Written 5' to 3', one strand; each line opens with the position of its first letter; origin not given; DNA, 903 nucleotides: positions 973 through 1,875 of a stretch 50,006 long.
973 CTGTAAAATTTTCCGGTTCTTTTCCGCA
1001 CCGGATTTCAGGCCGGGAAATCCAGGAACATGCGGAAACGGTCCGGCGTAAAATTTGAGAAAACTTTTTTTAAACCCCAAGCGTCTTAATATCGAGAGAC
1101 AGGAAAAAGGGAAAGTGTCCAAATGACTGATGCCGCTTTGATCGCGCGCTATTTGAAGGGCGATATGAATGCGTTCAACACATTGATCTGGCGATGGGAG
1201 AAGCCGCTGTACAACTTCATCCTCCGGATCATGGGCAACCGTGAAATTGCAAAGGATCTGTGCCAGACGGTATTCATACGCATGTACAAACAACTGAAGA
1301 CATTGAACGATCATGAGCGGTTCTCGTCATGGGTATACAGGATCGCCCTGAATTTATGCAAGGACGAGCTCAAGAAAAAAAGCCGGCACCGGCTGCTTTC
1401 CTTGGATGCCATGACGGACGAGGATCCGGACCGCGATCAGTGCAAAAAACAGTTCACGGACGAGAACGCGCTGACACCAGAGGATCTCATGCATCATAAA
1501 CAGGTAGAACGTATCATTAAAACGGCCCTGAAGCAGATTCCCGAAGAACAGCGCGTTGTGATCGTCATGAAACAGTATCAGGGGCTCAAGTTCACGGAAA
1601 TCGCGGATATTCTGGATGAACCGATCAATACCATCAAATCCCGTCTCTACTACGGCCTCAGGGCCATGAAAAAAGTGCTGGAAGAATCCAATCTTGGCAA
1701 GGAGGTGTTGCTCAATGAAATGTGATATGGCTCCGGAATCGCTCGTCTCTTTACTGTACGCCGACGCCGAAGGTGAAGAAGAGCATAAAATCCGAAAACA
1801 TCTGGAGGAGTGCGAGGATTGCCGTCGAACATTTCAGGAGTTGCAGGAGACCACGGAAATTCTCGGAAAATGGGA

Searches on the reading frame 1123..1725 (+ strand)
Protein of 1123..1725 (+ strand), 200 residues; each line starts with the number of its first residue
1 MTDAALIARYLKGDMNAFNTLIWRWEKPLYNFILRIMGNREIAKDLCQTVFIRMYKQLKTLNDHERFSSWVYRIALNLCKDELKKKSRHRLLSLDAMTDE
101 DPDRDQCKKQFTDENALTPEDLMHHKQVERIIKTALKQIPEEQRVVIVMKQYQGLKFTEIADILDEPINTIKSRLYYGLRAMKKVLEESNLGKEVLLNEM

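Call 35: find_encoding_contigs(protein=window:1123-1725:+, flank=10000, max_places=6)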
Protein window:1123-1725:+ (200 aa): 1 contig read that carries it; 1 place shown.
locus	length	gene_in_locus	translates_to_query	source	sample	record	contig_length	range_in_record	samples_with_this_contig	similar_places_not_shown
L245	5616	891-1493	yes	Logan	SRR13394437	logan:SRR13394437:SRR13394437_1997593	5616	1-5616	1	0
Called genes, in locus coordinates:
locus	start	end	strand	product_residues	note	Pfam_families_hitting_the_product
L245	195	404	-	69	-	-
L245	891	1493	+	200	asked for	PF04542:Sigma70_r2, PF08281:Sigma70_r4_2, PF04545:Sigma70_r4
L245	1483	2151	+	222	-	-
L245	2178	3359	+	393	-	-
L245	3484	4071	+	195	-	PF07638:Sigma70_ECF (weak), PF12645:HTH_16 (faint), PF04542:Sigma70_r2, PF08281:Sigma70_r4_2, PF04545:Sigma70_r4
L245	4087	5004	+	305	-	PF13490:zf-HC2 (faint), PF13646:HEAT_2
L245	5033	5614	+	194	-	?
